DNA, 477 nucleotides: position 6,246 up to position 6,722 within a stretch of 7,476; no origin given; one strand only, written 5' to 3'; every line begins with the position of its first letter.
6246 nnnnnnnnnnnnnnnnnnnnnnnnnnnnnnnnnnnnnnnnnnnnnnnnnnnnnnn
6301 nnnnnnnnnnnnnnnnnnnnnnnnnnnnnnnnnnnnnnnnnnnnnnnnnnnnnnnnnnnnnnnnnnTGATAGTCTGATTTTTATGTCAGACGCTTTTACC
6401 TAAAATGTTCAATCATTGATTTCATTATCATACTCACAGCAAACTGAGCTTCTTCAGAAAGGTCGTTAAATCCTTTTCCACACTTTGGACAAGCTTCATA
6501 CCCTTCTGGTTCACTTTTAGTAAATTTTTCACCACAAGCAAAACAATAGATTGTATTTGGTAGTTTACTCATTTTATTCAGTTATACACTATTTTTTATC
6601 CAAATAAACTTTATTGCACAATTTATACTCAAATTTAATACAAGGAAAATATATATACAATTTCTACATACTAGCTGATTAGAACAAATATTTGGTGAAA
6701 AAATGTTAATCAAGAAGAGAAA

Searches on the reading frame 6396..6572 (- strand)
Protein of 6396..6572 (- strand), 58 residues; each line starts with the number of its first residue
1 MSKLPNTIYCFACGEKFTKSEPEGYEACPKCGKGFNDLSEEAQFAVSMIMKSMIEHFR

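Call 4: search_protein_families(library=pfam, proteins=[window:6396-6572:-], max_evalue=0.1)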
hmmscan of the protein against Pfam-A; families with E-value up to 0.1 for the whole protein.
window:6396-6572:- (58 aa): 15 families
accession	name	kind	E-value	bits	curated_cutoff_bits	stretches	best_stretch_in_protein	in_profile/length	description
PF01155.25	HypA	-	0.00024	21.5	28.9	1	3-47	66-108/112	Hydrogenase/urease nickel incorporation, metallochaperone, hypA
PF12773.13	DZR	-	0.00063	20.3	27.3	1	6-34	11-33/45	Double zinc ribbon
PF13248.11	Zn_ribbon_3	-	0.00094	19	27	0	28-33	5-10/26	zinc-ribbon domain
PF14369.11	Zn_ribbon_19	-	0.0048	17.5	30.8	1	7-35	2-31/35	zinc-ribbon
PF24110.1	DUF7385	-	0.01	15.9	28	0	27-39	28-40/72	Family of unknown function (DUF7385)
PF00096.32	zf-C2H2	-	0.011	16.6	25.2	0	28-39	3-14/23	Zinc finger, C2H2 type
PF23455.1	DUF7129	-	0.032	14.4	30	1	10-36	14-38/45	Domain of unknown function (DUF7129)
PF07295.17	DUF1451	-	0.034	14.7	26.1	1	6-33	112-139/146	Zinc-ribbon containing domain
PF18912.6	DZR_2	-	0.038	14.2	27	1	10-36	10-32/56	Double zinc ribbon domain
PF09723.15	Zn_ribbon_8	-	0.056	13.9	34.4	0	10-33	8-34/41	Zinc ribbon domain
PF05191.20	ADK_lid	-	0.058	13.7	26.6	0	28-37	4-13/36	Adenylate kinase, active site lid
PF22289.1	DmmA-like_C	-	0.079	13.4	27.4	0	8-33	2-26/44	Dimethylamine monooxygenase subunit DmmA-like, C-terminal domain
PF01258.23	zf-dskA_traR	-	0.083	13.3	24.9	0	4-18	21-35/36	Prokaryotic dksA/traR C4-type zinc finger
PF13894.12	zf-C2H2_4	-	0.094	13.9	27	0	28-39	3-14/24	C2H2-type zinc finger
PF24460.1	DUF7575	-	0.095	12.5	28.5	0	26-35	4-13/28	Domain of unknown function (DUF7575)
